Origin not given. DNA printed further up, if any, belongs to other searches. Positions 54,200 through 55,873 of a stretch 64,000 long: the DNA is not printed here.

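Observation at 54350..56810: NadV plus NMNAT-Nudix (NatV-like) NAD+ salvage pair inserted between gp32 and gp59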

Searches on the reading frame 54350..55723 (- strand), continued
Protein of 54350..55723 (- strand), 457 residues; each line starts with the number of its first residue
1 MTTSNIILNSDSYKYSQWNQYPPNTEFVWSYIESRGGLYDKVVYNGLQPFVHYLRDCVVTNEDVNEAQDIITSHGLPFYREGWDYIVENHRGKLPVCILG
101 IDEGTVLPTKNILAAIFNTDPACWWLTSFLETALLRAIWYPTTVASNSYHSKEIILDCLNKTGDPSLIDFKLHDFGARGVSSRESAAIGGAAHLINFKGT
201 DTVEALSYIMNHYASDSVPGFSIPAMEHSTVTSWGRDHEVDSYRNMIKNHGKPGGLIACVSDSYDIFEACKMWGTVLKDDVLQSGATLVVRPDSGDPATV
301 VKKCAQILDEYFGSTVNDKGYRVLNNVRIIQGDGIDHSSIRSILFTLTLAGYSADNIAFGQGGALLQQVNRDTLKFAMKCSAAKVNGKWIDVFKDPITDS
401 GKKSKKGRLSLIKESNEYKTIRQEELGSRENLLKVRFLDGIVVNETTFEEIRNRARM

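Call 34: find_related_loci(query=window:54350-55723:-, collection=genome_contigs, flank=4000)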
Query window:54350-55723:- (457 aa) in genome_contigs; peptide patterns used: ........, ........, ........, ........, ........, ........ (x = any residue, [..] = any of these).
301 stretches matched a pattern; 276 encode a relative of the query (tblastn E <= 1e-3); the best 80 are kept; 80 distinct loci.
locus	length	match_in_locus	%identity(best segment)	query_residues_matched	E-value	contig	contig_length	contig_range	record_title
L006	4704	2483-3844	56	5-455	1e-173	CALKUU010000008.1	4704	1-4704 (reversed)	MAG: uncultured Xenococcaceae cyanobacterium isolate R4_Bin_Bin_117_1 genome assembly, contig: c_000001456129, whole gen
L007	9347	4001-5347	56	3-452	3e-167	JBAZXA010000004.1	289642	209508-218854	MAG: Methylococcaceae bacterium isolate SO_2017_GW1_45 NODE_300_length_289642_cov_42.089035_OW334_2017, whole genome sho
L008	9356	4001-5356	57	5-455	3e-167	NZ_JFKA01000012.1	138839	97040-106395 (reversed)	Thalassospira mesophila strain JCM 18969 contig12, whole genome shotgun sequence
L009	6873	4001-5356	57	5-455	4e-167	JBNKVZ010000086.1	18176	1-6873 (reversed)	MAG: Thalassospira sp. isolate A1.bin.7.strict NODE_87_length_18176_cov_4.311564, whole genome shotgun sequence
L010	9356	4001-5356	57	5-455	3e-164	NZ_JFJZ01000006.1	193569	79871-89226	Thalassospira sp. MCCC 1A01428 contig6, whole genome shotgun sequence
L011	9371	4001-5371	55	3-456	1e-162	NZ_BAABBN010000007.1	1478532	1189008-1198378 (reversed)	Litoribacillus peritrichatus strain JCM 17551 sequence07, whole genome shotgun sequence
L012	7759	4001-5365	55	5-457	3e-161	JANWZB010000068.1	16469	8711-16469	MAG: Candidatus Kapaibacterium sp. isolate SKYG85 NODE_68_length_16469_cov_4.126220, whole genome shotgun sequence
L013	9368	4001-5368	53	4-457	6e-161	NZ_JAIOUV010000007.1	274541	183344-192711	Marinicella meishanensis strain NBU2979 Scaffold7_1, whole genome shotgun sequence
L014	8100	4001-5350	57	5-453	1e-160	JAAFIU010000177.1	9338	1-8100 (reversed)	MAG: Cytophagales bacterium isolate bin63.metabat.ball.114 WN_Cytophagales_12_scaffold_45, whole genome shotgun sequence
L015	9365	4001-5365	54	3-455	3e-160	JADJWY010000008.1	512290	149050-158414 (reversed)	MAG: Hahellaceae bacterium isolate Kalu_18-Q3-R12-55_BATAC.288 tig00002468-10-5122030, whole genome shotgun sequence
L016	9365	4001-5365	56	1-455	3e-160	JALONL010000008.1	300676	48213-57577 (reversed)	MAG: Bacteroidia bacterium isolate Prado076 scaffold_24, whole genome shotgun sequence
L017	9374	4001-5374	54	1-456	3e-160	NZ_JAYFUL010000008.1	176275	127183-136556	Arcicella aquatica strain LMG 21963 Arcicellaaquatica_MS21963_ctg008, whole genome shotgun sequence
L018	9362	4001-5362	53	5-455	6e-160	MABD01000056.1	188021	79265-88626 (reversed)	Gammaproteobacteria bacterium 45_16_T64 BD02T64_scaffold_65, whole genome shotgun sequence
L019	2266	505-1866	56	5-457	9e-172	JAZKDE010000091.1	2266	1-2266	MAG: Bacteroidota bacterium isolate DC_HB_01_SPN181219-bin036_1 DCHB01SPN_B036_1_000000000091, whole genome shotgun sequ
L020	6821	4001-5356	55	5-455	3e-159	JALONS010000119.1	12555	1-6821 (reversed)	MAG: Arcicella sp. isolate Prado083 scaffold_9714, whole genome shotgun sequence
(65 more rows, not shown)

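Call 47: get_annotated_region(hit=H33, flank=4000)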
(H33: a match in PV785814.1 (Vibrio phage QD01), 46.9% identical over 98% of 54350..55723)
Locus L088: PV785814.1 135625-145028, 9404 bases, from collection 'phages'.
description: Vibrio phage QD01, complete genome.
organism: Vibrio phage QD01 (NCBI taxid 3440539)
taxonomy: Viruses; Duplodnaviria; Heunggongvirae; Uroviricota; Caudoviricetes; Pantevenvirales; Straboviridae
host: Vibrio natriegens Vmax; source: seawater of the Huang sea coast; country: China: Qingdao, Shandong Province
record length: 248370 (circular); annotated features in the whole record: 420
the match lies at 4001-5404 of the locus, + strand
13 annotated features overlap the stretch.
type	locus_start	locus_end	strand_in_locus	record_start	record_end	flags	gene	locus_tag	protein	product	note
CDS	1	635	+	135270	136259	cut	-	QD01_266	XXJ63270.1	moaA/nifB/pqqE family protein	radical SAM domain-containing protein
CDS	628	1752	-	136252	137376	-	-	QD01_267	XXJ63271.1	radical SAM domain-containing protein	-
CDS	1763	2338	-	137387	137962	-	-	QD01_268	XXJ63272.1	hypothetical protein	30.2 superfamily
CDS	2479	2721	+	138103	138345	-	-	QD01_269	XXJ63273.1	hypothetical protein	-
CDS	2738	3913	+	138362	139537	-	-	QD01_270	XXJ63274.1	hypothetical protein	ADP-heptose:LPS heptosyltransferase, RfaF superfamily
CDS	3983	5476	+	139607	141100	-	-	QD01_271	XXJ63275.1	nicotinamide phosphoribosyl transferase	nadV superfamily, PncB superfamily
CDS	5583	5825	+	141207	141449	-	-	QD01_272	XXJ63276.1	hypothetical protein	-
CDS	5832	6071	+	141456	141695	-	-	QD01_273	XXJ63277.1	hypothetical protein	-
CDS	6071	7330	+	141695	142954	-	-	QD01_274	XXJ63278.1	hypothetical protein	-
CDS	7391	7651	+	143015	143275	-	-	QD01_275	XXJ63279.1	hypothetical protein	-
CDS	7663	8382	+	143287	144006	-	-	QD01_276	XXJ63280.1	hypothetical protein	-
CDS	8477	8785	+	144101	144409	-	-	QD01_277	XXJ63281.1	hypothetical protein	-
CDS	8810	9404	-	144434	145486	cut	-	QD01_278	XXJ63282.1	radical SAM domain-containing protein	MoaA/NifB/PqqE/SkfB family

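Call 87: find_related_loci(query=window:54350-55723:-, collection=viral_contigs, flank=3500)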
Query window:54350-55723:- (457 aa) in viral_contigs; peptide patterns used: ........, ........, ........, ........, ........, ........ (x = any residue, [..] = any of these).
332 stretches matched a pattern; 302 encode a relative of the query (tblastn E <= 1e-3); the best 80 are kept; 80 distinct loci.
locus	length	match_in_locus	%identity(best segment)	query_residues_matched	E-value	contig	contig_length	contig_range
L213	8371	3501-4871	75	1-457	0e+0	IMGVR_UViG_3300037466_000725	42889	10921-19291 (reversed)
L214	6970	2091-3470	75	1-457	0e+0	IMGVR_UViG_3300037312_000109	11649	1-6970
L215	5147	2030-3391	75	1-455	0e+0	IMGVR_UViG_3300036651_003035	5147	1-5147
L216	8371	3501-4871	70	1-456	0e+0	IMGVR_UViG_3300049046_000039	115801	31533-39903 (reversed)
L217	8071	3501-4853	68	5-452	0e+0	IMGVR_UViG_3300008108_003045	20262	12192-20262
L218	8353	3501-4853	68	5-452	0e+0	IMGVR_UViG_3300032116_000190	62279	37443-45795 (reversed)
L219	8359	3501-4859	66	1-456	0e+0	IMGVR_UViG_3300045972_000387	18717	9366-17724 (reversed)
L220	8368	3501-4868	67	5-455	0e+0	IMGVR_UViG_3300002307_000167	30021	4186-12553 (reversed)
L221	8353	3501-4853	66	5-456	0e+0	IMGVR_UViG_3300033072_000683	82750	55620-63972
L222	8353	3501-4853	67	5-456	0e+0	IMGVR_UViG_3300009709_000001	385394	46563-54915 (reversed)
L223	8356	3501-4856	68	5-457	0e+0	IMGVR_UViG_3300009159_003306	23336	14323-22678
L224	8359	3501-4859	67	5-455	0e+0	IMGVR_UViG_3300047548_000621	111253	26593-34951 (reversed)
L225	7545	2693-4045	67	5-456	0e+0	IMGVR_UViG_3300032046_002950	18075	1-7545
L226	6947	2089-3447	66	5-456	0e+0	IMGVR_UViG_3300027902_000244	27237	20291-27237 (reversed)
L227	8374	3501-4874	65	1-457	0e+0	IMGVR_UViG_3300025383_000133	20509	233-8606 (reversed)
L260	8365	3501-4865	63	3-456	0e+0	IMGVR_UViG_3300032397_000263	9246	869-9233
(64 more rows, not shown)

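Call 91: get_annotated_region(hit=H2, flank=2500)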
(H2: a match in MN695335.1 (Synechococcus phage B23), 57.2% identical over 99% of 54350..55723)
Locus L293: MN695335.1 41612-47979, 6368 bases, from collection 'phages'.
description: Synechococcus phage B23, complete genome.
organism: Synechococcus phage B23 (NCBI taxid 2674977)
taxonomy: Viruses; Duplodnaviria; Heunggongvirae; Uroviricota; Caudoviricetes; Kyanoviridae
host: Synechoccus sp.; source: -; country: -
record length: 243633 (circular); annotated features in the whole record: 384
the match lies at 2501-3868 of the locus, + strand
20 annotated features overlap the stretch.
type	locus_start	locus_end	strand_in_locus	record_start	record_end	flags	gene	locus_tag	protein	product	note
CDS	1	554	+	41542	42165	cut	-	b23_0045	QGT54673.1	translation initiation factor 2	gp45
CDS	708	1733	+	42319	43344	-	-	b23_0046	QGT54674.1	nicotinamide-nucleotide adenylyltransferase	gp46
CDS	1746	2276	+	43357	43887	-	-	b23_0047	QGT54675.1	hypothetical protein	gp47; Phage protein (ACLAME 1218)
CDS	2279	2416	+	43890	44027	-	-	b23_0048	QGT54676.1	hypothetical protein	gp48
CDS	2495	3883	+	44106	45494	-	-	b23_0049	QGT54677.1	nicotinamide phosphoribosyltransferase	gp49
CDS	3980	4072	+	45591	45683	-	-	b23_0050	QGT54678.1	hypothetical protein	gp50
tRNA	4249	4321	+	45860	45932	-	-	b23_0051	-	tRNA-Lys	tRNA-Lys-TTT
tRNA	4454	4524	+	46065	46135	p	-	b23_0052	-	tRNA-OTHER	tRNA-Pseudo-CCA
tRNA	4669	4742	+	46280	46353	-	-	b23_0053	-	tRNA-Asp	tRNA-Asp-GTC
CDS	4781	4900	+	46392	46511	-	-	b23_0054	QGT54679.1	hypothetical protein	gp54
CDS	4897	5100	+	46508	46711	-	-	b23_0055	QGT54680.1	hypothetical protein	gp55; Hypothetical-Protein | belonging to T4-LIKE GC: 783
tRNA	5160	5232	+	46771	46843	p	-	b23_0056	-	tRNA-OTHER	tRNA-Pseudo-GTT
tRNA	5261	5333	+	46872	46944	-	-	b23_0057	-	tRNA-Ile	tRNA-Ile-GAT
tRNA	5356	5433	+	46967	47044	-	-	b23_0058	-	tRNA-Met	tRNA-Met-CAT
tRNA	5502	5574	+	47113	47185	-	-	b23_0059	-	tRNA-Ala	tRNA-Ala-TGC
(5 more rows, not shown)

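Call 92: get_annotated_region(hit=H20, flank=2500)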
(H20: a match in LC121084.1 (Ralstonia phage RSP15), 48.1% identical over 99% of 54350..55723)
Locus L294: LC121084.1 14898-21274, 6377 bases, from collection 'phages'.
description: Ralstonia phage RSP15 DNA, complete genome.
organism: Ralstonia phage RSP15 (NCBI taxid 1785960)
taxonomy: Viruses; Duplodnaviria; Heunggongvirae; Uroviricota; Caudoviricetes; Ackermannviridae
host: -; source: -; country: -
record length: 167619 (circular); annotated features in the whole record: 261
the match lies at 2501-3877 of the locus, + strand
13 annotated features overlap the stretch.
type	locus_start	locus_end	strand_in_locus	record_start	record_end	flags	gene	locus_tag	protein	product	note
CDS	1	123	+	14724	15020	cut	-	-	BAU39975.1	hypothetical protein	ORF017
CDS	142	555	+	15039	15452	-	-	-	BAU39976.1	hypothetical protein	ORF018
CDS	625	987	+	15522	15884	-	-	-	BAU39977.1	hypothetical protein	ORF019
CDS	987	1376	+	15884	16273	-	-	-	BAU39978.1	hypothetical protein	ORF020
CDS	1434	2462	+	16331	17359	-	-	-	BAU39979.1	bifunctional nicotinamide mononucleotide adenylyltransferase/ADP-ribose pyrophosphatase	ORF021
CDS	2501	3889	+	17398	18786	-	-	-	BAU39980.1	nicotinamide phosphoribosyltransferase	ORF022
CDS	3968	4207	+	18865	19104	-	-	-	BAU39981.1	hypothetical protein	ORF023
CDS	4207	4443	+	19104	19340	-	-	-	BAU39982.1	hypothetical protein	ORF024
CDS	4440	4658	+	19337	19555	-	-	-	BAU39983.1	hypothetical protein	ORF025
CDS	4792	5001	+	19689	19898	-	-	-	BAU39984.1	hypothetical protein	ORF026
CDS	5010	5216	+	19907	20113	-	-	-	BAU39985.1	hypothetical protein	ORF027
CDS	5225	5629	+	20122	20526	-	-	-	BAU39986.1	hypothetical protein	ORF028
CDS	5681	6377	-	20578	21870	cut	-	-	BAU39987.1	hypothetical protein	ORF029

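Call 93: get_annotated_region(hit=H5, flank=2500)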
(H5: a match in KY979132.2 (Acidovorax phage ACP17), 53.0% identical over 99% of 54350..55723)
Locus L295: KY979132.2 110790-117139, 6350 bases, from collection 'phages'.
description: Acidovorax phage ACP17, complete genome.
organism: Acidovorax phage ACP17 (NCBI taxid 2010329)
taxonomy: Viruses; Duplodnaviria; Heunggongvirae; Uroviricota; Caudoviricetes; Busanvirus; Busanvirus ACP17
host: Acidovorax citrulli; source: -; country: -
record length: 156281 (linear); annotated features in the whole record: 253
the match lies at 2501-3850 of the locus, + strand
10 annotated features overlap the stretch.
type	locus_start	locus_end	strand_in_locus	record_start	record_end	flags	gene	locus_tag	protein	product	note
CDS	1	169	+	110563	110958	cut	-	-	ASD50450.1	hypothetical protein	Phage protein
CDS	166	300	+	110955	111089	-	-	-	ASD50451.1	hypothetical protein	-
CDS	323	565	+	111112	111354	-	-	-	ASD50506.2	hypothetical protein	-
CDS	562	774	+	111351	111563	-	-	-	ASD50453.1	hypothetical protein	-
CDS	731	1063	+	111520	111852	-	-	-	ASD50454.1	hypothetical protein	-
CDS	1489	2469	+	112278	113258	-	-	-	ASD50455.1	NMN adenylyltransferase NUDIX hydrolase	-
CDS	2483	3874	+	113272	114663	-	-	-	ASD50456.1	nicotinamide phosphoribosyltransferase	Nicotinamide phosphoribosyltransferase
CDS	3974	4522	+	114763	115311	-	-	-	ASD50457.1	hypothetical protein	-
CDS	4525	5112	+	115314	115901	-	-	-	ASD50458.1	hypothetical protein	Phage protein;DarB-like antirestriction protein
CDS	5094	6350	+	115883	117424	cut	-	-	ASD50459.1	cell wall surface anchor family protein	cell wall surface anchor family protein;lectin domain containing protein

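Call 94: get_annotated_region(hit=H9, flank=2500)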
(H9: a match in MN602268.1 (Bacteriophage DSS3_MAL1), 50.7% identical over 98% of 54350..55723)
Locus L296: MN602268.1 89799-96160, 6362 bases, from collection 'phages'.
description: Bacteriophage DSS3_MAL1, complete genome.
organism: Bacteriophage DSS3_MAL1 (NCBI taxid 2664194)
taxonomy: Viruses; Duplodnaviria; Heunggongvirae; Uroviricota; Caudoviricetes
host: -; source: -; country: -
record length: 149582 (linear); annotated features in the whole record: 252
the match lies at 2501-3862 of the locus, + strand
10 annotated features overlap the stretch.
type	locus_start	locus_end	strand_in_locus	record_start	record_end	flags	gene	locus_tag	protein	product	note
CDS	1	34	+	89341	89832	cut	-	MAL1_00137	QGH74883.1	zeta toxin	-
CDS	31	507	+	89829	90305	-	-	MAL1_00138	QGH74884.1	hypothetical protein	-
CDS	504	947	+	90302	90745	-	-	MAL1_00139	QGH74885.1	hypothetical protein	-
CDS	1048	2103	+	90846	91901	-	-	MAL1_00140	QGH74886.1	bifunctional NMN adenylyltransferase/nudix hydrolase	-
CDS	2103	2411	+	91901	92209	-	-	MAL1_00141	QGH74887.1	hypothetical protein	-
CDS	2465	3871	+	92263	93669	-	-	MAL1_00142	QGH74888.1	putative nicotinate phosphoribosyltransferase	-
CDS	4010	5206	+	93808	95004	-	-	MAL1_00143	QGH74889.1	DNA ligase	-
CDS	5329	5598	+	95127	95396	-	-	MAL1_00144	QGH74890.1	hypothetical protein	-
CDS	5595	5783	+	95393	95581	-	-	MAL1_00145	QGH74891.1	hypothetical protein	-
CDS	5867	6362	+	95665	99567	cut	-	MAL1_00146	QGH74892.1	hypothetical protein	-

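Call 98: search_protein_families(library=pfam, proteins=[L260:1187-1753:+], max_evalue=0.01)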
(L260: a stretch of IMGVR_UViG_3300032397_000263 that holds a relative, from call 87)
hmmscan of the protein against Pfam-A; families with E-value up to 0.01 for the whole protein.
L260:1187-1753:+ (188 aa): 1 family
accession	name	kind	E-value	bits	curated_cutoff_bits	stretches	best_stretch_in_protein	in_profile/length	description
PF04973.17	NMN_transporter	-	4.3e-48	164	27.3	1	5-181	2-175/175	Nicotinamide mononucleotide transporter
